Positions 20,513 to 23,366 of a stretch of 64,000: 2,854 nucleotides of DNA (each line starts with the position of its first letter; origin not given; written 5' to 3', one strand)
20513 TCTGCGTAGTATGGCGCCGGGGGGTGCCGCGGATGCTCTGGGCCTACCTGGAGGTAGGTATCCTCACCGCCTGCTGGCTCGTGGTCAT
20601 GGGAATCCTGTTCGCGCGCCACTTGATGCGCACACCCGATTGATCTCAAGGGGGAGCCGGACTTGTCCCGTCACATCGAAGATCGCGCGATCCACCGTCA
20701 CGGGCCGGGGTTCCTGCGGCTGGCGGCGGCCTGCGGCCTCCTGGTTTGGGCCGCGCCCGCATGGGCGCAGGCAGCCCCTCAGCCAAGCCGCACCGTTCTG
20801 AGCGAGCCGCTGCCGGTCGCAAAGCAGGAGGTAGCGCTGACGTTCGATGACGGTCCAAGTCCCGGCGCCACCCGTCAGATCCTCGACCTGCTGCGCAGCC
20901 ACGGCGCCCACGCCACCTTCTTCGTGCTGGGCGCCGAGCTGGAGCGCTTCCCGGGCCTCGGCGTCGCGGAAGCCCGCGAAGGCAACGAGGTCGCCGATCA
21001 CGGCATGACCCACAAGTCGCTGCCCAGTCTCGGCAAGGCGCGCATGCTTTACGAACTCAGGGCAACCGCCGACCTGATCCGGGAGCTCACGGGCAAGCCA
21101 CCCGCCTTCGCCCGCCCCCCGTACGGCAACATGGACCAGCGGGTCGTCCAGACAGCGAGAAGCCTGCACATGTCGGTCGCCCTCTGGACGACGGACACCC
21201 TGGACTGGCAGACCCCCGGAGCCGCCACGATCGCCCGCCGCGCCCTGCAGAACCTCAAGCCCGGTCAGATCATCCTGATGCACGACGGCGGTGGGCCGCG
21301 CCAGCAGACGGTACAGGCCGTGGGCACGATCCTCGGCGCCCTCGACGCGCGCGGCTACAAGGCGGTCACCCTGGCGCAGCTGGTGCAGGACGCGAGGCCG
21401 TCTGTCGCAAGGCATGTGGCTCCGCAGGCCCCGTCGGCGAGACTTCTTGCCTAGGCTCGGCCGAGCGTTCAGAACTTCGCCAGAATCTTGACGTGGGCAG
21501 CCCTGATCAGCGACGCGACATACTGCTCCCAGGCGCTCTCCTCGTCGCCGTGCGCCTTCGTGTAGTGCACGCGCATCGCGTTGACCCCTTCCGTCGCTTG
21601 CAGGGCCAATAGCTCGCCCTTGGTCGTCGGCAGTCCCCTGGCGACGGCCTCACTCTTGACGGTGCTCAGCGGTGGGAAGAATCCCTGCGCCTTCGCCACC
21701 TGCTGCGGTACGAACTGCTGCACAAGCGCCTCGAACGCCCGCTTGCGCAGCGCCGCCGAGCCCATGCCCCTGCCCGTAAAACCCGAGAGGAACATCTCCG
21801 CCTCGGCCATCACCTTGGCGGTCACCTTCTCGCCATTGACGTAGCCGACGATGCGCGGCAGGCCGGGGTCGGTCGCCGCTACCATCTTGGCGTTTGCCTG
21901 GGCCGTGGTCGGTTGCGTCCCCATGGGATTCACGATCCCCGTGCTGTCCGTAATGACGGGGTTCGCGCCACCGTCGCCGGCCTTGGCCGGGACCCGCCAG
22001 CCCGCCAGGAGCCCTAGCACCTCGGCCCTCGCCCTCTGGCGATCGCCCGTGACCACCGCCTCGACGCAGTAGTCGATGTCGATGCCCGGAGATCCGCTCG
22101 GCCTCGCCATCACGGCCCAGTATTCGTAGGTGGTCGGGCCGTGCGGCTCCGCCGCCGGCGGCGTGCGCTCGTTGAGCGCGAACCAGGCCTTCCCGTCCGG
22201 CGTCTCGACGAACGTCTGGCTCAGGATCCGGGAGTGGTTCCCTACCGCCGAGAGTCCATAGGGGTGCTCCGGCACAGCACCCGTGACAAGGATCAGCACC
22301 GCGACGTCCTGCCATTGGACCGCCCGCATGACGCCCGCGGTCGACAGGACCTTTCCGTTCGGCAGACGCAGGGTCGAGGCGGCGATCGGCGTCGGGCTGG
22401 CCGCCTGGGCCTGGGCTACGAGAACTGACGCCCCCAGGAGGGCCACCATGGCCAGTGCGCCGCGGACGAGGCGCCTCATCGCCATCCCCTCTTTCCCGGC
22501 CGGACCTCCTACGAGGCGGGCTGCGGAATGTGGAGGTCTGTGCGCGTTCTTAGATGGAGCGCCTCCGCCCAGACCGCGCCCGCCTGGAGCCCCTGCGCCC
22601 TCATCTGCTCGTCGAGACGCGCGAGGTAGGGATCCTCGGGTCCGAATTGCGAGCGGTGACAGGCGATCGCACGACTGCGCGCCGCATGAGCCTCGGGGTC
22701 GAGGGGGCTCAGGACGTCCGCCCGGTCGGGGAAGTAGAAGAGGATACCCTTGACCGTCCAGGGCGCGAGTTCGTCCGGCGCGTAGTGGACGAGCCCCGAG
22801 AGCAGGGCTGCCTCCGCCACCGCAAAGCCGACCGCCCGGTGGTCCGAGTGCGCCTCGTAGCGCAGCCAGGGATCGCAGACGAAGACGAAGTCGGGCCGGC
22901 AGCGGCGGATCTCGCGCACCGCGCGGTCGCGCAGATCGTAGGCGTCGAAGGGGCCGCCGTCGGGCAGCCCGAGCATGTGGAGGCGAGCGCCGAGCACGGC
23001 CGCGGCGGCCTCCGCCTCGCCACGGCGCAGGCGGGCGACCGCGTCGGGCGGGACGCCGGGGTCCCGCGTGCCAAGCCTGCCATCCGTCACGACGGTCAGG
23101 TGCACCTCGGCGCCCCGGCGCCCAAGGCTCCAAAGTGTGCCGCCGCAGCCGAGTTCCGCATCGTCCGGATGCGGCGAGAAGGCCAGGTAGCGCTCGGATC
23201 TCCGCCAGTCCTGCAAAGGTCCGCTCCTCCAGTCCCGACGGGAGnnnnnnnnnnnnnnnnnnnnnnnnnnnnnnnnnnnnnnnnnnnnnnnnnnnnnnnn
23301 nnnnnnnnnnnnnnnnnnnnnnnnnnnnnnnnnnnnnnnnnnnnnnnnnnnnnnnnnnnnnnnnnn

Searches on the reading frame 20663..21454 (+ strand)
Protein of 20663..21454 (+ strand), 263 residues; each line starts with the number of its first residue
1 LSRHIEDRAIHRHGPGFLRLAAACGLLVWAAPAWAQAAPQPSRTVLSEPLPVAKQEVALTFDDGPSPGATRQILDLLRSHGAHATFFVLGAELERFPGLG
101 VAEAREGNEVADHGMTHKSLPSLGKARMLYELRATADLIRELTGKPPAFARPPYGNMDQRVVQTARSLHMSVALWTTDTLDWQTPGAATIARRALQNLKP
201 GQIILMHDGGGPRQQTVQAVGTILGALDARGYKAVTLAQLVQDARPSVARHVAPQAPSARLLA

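Call 3: search_protein_families(library=pfam, proteins=[window:20663-21454:+], max_evalue=0.01)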
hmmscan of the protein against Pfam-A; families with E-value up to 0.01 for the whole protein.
window:20663-21454:+ (263 aa): 1 family
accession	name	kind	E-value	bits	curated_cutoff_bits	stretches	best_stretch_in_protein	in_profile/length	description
PF01522.26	Polysacc_deac_1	-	2e-30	105.7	23.1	1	53-171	5-122/124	Polysaccharide deacetylase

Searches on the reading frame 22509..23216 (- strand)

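Call 3: search_protein_families(library=pfam, proteins=[window:22509-23216:-], max_evalue=0.01)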
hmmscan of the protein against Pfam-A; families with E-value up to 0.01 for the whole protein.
window:22509-23216:- (235 aa): 1 family
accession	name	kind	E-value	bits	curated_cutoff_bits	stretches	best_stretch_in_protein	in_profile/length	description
PF02585.22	PIG-L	-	3.7e-28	99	28.2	1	11-136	1-128/129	GlcNAc-PI de-N-acetylase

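Call 4: search_protein_families(library=ncbifam, proteins=[window:22509-23216:-], max_evalue=0.01)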
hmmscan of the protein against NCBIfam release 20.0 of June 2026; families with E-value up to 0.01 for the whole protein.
window:22509-23216:- (235 aa): 5 families
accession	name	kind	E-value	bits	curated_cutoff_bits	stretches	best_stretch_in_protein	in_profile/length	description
TIGR04001.1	thiol_BshB1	equivalog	8.5e-27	94.3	182.5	1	11-220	5-218/226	bacillithiol biosynthesis deacetylase BshB1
TIGR04000.1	thiol_BshB2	equivalog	2e-10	40.7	195.25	1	12-137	5-134/217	bacillithiol biosynthesis deacetylase BshB2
NF002557.0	PRK02122.1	subfamily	1.3e-07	30.2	384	1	7-52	370-415/653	glucosamine-6-phosphate deaminase-like protein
TIGR03446.1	mycothiol_Mca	equivalog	2.9e-06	27.1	277.15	1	9-156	2-169/283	mycothiol conjugate amidase Mca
TIGR03445.1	mycothiol_MshB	equivalog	0.0017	18.3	224.35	0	15-64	5-50/284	N-acetyl-1-D-myo-inositol-2-amino-2-deoxy-alpha-D-glucopyranoside deacetylase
